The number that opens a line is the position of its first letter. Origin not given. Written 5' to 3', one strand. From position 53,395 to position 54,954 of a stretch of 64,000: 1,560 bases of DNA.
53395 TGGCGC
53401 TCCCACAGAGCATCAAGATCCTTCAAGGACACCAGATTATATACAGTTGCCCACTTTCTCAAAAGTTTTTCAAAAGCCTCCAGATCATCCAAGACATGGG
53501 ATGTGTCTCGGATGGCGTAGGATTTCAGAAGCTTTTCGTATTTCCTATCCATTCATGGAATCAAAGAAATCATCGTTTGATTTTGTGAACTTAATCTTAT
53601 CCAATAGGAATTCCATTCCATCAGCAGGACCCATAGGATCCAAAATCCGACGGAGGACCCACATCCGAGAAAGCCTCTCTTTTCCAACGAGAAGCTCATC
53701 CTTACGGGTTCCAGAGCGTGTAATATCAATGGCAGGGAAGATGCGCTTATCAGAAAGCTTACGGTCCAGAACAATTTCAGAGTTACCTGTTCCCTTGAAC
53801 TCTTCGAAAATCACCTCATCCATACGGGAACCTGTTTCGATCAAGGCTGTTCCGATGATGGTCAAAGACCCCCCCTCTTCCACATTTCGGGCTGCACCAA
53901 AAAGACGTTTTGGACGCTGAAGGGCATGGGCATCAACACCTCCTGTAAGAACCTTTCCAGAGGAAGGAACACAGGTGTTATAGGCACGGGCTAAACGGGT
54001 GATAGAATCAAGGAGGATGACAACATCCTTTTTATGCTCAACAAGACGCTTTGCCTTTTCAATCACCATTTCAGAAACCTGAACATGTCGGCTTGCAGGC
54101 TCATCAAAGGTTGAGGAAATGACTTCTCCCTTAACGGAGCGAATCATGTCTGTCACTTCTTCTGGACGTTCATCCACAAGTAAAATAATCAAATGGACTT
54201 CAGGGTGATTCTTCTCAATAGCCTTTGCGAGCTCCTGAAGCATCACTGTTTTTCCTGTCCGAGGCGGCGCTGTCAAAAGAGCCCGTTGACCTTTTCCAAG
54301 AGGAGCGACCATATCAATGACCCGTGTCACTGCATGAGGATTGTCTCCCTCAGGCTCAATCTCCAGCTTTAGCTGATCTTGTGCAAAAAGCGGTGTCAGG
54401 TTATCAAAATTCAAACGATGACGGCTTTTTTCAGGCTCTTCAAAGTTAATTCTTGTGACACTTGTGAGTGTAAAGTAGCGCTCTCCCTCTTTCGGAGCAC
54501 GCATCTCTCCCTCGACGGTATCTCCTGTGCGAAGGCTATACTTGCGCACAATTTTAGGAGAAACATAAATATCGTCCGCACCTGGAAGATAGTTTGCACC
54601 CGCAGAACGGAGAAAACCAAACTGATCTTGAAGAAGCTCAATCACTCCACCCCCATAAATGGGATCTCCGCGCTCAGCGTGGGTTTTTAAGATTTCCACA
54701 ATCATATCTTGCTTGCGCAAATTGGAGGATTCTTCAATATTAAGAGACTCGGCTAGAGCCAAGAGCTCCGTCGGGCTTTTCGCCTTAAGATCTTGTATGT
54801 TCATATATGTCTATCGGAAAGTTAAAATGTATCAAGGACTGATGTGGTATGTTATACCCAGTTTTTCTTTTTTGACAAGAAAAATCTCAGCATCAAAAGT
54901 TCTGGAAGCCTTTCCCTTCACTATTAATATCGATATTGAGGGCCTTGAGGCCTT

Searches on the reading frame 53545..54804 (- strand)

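Call 19: search_protein_families(library=pfam, proteins=[window:53545-54804:-], max_evalue=0.001)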
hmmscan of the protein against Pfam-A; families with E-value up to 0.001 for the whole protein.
window:53545-54804:- (419 aa): 4 families
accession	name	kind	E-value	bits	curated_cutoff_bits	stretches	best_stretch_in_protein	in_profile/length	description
PF00006.31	ATP-synt_ab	-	7.5e-29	101.3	29.5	1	161-364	3-211/213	ATP synthase alpha/beta family, nucleotide-binding domain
PF07497.18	Rho_RNA_bind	-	8.1e-29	99.7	27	1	52-125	2-73/73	Rho termination factor, RNA-binding domain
PF07498.18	Rho_N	-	1.7e-14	53.9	24.9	1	5-46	1-42/43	Rho termination factor, N-terminal domain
PF13401.12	AAA_22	-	0.00017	22.3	27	1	176-271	9-96/130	AAA domain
